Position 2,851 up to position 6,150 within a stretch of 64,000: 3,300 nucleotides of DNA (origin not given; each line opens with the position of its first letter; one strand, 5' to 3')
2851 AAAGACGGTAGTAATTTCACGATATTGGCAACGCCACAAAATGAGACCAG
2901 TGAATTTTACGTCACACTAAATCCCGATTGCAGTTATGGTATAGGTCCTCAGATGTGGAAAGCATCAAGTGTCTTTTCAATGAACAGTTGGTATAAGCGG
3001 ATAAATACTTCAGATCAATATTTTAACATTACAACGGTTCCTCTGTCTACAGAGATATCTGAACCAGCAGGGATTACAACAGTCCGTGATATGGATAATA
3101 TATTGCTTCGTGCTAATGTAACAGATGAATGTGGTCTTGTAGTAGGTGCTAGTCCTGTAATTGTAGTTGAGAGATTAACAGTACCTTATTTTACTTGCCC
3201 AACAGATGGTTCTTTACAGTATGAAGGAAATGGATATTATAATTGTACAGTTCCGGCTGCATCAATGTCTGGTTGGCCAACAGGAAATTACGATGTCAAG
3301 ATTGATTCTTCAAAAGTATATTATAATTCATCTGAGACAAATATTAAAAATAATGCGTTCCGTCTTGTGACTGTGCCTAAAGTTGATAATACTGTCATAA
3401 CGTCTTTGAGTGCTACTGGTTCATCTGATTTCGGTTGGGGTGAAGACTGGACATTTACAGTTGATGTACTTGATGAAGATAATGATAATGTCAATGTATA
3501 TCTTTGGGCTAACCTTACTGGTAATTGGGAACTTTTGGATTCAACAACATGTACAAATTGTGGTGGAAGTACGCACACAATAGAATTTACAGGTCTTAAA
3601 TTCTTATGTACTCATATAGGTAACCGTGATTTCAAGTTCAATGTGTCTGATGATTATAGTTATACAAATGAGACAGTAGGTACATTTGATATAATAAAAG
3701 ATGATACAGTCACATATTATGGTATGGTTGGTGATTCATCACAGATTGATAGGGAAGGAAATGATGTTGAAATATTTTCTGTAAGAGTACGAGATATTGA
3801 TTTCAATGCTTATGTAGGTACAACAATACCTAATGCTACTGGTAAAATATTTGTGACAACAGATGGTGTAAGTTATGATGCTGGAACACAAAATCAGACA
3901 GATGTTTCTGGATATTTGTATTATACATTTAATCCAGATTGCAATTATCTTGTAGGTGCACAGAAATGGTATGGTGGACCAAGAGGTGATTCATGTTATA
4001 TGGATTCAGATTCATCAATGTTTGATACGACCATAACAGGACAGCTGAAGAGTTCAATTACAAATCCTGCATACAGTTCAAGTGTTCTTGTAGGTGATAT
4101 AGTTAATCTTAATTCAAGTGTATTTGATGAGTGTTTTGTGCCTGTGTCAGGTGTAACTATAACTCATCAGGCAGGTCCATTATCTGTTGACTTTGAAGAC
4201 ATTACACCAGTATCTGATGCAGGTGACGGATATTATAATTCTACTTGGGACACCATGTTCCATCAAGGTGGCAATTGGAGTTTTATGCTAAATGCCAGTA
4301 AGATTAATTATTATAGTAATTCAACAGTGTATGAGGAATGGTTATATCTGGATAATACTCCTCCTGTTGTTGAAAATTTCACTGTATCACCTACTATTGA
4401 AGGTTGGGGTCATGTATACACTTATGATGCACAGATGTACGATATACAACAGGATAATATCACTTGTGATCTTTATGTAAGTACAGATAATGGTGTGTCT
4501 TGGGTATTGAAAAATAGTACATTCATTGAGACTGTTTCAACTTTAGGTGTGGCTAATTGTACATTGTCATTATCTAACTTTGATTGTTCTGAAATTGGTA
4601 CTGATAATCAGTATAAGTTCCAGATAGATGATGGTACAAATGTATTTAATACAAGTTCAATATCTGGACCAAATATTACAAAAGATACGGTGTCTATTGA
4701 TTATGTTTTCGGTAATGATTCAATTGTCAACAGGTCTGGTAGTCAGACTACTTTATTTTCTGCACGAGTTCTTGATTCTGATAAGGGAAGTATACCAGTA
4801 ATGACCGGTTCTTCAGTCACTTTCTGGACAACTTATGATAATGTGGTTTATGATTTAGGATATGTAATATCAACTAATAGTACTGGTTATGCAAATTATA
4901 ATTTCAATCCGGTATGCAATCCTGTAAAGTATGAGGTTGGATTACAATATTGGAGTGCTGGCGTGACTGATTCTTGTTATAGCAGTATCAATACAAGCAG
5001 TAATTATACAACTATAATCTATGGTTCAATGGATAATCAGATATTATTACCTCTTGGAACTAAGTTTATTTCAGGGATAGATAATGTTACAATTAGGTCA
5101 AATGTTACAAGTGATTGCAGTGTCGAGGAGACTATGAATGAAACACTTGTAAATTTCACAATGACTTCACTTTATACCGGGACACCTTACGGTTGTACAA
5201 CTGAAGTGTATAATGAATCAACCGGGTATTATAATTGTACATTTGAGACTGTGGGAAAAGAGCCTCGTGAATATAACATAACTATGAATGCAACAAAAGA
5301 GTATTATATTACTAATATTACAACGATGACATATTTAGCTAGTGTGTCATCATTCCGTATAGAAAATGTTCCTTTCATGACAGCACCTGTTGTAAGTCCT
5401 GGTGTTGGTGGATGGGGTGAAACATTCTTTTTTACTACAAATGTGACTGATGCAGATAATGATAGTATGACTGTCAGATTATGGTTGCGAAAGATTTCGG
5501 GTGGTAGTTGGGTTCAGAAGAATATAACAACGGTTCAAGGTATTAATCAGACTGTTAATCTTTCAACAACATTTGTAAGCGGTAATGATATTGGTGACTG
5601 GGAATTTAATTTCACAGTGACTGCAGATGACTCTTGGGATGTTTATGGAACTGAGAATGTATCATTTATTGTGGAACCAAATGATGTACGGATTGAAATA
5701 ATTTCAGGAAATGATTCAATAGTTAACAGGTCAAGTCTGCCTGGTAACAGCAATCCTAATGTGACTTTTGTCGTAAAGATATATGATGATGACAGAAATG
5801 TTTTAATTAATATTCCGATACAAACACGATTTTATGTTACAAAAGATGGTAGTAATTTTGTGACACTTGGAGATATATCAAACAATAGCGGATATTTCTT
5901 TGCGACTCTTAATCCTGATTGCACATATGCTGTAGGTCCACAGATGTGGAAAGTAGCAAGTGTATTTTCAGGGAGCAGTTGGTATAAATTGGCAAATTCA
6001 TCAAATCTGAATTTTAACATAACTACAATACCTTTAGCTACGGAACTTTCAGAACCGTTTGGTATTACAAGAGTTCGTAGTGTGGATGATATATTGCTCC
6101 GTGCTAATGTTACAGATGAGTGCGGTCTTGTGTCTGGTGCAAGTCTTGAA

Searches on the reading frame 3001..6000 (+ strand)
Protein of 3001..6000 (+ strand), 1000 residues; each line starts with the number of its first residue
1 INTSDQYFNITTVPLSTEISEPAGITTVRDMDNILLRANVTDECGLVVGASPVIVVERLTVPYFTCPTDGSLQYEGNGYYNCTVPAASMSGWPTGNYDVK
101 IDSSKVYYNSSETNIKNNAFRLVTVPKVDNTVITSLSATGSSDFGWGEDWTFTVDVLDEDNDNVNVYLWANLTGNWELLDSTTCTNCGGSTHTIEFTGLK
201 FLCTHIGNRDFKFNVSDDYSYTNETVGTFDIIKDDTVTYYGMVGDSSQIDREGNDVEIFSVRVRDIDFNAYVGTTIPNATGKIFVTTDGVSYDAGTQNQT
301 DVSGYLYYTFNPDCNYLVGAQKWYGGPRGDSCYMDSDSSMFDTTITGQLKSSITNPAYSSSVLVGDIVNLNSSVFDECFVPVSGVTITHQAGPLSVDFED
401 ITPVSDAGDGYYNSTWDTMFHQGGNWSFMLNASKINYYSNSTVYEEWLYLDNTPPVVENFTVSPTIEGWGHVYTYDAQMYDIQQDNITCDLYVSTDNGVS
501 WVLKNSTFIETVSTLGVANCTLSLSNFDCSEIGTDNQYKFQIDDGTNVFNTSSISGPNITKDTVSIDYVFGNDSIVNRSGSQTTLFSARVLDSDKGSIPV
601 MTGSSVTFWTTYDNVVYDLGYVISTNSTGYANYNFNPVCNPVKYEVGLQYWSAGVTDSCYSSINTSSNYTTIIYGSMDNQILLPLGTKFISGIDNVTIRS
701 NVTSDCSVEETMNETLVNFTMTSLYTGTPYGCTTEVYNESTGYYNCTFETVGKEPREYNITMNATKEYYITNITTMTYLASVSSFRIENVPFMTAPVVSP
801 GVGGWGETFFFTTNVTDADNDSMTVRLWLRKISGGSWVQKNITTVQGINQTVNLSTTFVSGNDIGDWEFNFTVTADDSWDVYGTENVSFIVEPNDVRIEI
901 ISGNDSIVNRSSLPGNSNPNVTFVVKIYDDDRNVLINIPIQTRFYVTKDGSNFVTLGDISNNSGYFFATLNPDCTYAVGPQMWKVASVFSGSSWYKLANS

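Call 58: search_protein_families(library=pfam, proteins=[window:3001-6000:+], max_evalue=0.5)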
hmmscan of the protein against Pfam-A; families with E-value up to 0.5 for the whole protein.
window:3001-6000:+ (1000 aa): 1 family
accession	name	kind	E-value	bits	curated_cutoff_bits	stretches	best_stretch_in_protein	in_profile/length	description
PF02012.26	BNR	-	0.27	11.8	27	0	492-501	1-10/12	BNR/Asp-box repeat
